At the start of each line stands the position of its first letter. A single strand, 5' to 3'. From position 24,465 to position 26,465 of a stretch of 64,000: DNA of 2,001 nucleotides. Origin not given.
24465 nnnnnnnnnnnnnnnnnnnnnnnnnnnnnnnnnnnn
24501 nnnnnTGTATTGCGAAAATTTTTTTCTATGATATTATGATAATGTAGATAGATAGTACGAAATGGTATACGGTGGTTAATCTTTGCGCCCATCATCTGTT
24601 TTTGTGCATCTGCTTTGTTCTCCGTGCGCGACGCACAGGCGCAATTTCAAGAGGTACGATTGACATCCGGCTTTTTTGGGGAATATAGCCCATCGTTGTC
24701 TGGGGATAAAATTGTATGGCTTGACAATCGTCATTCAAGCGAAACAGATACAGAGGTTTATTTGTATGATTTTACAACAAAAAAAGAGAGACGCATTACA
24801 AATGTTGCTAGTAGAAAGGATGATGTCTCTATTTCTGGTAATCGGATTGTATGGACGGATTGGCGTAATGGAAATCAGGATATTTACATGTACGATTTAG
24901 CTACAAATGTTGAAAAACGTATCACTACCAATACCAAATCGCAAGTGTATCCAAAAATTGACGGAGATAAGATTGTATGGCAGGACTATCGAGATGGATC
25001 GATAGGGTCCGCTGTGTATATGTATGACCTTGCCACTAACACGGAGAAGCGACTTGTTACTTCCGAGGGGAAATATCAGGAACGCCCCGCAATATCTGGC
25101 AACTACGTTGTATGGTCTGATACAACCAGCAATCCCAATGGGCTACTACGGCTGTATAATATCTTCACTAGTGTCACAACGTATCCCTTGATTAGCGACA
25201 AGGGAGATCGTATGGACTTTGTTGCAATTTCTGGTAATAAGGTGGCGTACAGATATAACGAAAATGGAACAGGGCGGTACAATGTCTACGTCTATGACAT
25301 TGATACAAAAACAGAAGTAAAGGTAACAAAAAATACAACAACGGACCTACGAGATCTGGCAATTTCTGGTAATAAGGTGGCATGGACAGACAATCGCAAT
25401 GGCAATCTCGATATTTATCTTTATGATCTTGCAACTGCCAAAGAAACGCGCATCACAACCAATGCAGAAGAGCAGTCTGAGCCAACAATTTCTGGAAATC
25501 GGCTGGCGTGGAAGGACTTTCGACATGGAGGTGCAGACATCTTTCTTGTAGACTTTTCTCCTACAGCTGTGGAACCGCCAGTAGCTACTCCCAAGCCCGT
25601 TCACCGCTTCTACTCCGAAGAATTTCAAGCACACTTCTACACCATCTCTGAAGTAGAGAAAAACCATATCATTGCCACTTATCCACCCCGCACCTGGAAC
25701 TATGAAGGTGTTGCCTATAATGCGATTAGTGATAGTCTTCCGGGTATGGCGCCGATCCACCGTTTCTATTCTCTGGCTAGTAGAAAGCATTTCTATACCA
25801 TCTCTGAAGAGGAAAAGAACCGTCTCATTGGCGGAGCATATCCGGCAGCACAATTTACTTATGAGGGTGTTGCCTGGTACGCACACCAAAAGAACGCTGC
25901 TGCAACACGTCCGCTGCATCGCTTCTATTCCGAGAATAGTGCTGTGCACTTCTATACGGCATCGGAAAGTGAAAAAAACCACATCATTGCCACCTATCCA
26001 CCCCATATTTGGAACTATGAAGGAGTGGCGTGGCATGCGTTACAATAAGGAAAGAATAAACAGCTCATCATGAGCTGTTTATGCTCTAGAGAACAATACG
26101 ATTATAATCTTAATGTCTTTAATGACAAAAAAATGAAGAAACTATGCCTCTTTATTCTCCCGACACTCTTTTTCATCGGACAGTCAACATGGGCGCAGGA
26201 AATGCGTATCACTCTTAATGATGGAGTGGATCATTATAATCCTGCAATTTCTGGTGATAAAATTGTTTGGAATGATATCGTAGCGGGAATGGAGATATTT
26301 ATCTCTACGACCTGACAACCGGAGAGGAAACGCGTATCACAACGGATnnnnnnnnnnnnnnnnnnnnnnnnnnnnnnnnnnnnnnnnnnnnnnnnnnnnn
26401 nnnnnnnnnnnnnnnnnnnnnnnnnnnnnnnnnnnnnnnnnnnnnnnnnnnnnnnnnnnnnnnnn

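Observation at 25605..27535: Recent tandem duplication of the propeller surface protein; the second copy is decaying (1-bp deletion plus in-frame TAA) and carries A7-A8 tracts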

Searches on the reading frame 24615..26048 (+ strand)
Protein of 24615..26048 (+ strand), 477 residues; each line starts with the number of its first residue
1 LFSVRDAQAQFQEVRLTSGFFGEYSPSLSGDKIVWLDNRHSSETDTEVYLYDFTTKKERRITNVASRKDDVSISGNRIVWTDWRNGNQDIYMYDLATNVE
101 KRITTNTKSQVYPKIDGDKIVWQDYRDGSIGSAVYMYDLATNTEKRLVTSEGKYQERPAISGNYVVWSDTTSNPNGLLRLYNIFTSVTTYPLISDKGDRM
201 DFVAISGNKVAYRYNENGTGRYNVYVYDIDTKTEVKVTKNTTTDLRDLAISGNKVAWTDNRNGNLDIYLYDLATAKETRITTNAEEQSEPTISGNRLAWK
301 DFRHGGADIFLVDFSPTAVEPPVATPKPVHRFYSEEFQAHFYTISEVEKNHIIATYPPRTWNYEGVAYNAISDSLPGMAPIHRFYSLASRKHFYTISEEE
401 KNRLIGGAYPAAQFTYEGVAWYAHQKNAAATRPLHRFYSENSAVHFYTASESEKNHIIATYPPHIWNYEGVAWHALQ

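Call 5: search_protein_families(library=pfam, proteins=[window:24615-26048:+], max_evalue=0.01)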
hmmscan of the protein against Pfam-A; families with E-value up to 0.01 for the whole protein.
window:24615-26048:+ (477 aa): 4 families
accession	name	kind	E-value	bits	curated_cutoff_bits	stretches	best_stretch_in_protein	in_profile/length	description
PF18885.6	DUF5648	-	5.1e-34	117.8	25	1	328-475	1-133/134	Domain of unknown function (DUF5648)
PF07676.18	PD40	-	1.5e-05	25.3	20.9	0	252-268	20-37/38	WD40-like Beta Propeller Repeat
PF02897.21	Peptidase_S9_N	-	0.0023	17.2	24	1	206-263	134-183/414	Prolyl oligopeptidase, N-terminal beta-propeller domain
PF13418.12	Kelch_4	-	0.0078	16.6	21.6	0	47-64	30-47/49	Galactose oxidase, central domain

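Call 26: search_protein_families(library=ncbifam, proteins=[window:24615-26048:+], max_evalue=0.00001)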
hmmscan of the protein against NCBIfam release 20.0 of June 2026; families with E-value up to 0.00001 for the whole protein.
window:24615-26048:+ (477 aa): 4 families
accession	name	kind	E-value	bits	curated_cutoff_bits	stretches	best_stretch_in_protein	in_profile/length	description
TIGR04275.1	beta_prop_Msarc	repeat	2.6e-78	257.5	85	6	58-97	1-40/40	beta-propeller repeat protein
TIGR02800.1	propeller_TolB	equivalog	2.4e-25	89.4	343.15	2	43-162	212-332/418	Tol-Pal system beta propeller repeat protein TolB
NF002183.0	PRK01029.1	equivalog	1.3e-13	50.8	405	0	206-308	291-396/429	Tol-Pal system protein TolB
NF003124.0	PRK04043.1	equivalog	4.1e-10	39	428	0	70-184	239-352/419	Tol-Pal system protein TolB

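Call 57: find_homologous_proteins(query=window:24615-26048:+, max_evalue=1e-40)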
Query window:24615-26048:+ (477 aa): 400 proteins with E <= 1e-40 among 6693 candidates; the best 120 are listed.
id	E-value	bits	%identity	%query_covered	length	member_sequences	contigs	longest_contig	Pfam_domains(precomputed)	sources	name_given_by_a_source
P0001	0.0e+0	1056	95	100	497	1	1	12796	PF18885.7,PF26549.1,PF00930.28,PF26550.2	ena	-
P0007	4.2e-107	377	40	88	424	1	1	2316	PF18885.7,PF26549.1,PF26550.2,PF07676.19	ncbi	-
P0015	1.6e-97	346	35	71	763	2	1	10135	PF26549.1,PF26550.2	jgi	jgi:beta propeller repeat protein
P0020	2.1e-97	345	36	64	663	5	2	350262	PF26549.1,PF07676.19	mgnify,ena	mgnify:FL=1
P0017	4.3e-97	344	36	66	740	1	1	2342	PF26549.1,PF24681.2,PF26550.2,PF07676.19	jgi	jgi:beta propeller repeat protein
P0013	5.4e-97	344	34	67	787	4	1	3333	PF26549.1,PF24681.2,PF00930.28,PF26550.2,PF07676.19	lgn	-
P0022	8.2e-95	337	38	66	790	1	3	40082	PF26549.1,PF24681.2,PF26550.2,PF07676.19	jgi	jgi:beta propeller repeat protein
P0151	3.4e-94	335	31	65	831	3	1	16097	PF26549.1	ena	-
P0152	4.6e-94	334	33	65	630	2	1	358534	PF26549.1,PF24681.2,PF00930.28,PF07676.19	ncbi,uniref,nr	ncbi:hypothetical protein [Methanosarcina sp. MSH10X1]|uniref:hypothetical protein n=1 Tax=Methanosa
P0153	6.7e-93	330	35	67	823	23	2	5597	PF00801.27,PF26549.1,PF18911.7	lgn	-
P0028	2.7e-92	328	49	58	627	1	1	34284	PF26549.1,PF02369.23,PF10342.16,PF26550.2,PF07676.19,PF09134.17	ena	-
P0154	1.6e-91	326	33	66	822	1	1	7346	PF00801.27,PF26549.1,PF26550.2,PF07676.19,PF18911.7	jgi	jgi:beta propeller repeat protein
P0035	4.1e-91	324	39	66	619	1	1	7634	PF00801.27,PF26549.1,PF26550.2,PF07676.19,PF18911.7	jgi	jgi:TolB protein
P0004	1.2e-89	320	41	62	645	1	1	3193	PF26549.1,PF00930.28,PF02494.23,PF07676.19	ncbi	-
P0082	5.0e-88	314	42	59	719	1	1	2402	PF26549.1,PF00082.28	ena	-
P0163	7.8e-75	271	78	31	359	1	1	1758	PF13306.13,PF18885.7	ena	-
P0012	1.5e-71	260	49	31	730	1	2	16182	PF18885.7,PF00877.26,PF07705.18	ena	-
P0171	3.9e-69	252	69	34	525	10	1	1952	PF18885.7,PF07523.19,PF18998.7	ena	-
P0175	1.0e-68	251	69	34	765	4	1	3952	PF18885.7,PF07523.19,PF18998.7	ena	-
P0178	1.2e-67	247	70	33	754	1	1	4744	PF18885.7,PF18998.7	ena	-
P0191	8.7e-64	234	45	32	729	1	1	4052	PF01551.30,PF18885.7,PF07705.18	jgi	jgi:hypothetical protein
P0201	3.3e-62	229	46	32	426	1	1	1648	PF18885.7,PF07705.18,PF16835.11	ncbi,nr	ncbi:MAG: hypothetical protein D3916_15240 [Candidatus Electrothrix sp. MAN1_4]|nr:hypothetical prot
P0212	7.3e-61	225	44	33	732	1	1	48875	PF18885.7,PF00877.26,PF07705.18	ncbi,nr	ncbi:MAG: hypothetical protein D3915_06675 [Candidatus Electrothrix sp. AU1_5]|nr:hypothetical prote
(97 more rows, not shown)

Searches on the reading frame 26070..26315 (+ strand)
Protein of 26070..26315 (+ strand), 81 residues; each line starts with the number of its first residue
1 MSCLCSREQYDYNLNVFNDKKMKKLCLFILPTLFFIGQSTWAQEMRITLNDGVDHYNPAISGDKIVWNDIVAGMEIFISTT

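Call 52: find_encoding_contigs(protein=window:26070-26315:+, flank=8000, max_places=10)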
Protein window:26070-26315:+ (81 aa): 2 contigs read that carry it; 2 places shown.
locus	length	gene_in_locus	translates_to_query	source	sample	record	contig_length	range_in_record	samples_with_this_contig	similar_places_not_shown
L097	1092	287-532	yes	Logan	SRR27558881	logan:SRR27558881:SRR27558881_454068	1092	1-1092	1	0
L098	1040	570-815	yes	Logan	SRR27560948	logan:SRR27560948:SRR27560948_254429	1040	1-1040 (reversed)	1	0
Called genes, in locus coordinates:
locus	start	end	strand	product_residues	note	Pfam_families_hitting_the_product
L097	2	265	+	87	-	?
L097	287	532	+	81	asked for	-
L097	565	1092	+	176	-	?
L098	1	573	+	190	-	?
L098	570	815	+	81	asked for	-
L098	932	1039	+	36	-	?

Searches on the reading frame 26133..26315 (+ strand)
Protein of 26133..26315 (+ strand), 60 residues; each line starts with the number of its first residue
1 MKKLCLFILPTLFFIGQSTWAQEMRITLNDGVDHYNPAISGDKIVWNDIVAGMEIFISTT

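Call 36: find_encoding_contigs(protein=window:26133-26315:+, flank=6000, max_places=6)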
Protein window:26133-26315:+ (60 aa): 1 contig read that carries it; 1 place shown.
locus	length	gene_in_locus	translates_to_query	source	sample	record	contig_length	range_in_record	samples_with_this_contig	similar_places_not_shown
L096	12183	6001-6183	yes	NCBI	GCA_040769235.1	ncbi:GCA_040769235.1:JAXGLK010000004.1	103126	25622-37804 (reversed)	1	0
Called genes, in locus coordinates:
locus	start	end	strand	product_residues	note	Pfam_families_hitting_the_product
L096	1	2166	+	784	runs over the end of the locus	PF00535:Glycos_transf_2 (faint), PF13579:Glyco_trans_4_4 (weak), PF20706:GT4-conflict, PF00534:Glycos_transf_1, PF13692:Glyco_trans_1_4, PF13524:Glyco_trans_1_2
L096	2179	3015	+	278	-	PF00535:Glycos_transf_2, PF13641:Glyco_tranf_2_3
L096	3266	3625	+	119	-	-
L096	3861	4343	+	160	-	PF13692:Glyco_trans_1_4, PF00534:Glycos_transf_1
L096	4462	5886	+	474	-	-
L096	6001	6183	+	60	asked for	-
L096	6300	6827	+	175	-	-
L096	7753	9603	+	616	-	PF05048:NosD, PF13229:Beta_helix, PF18885:DUF5648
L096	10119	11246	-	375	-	PF00082:Peptidase_S8, PF18885:DUF5648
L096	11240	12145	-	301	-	-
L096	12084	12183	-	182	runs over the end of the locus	-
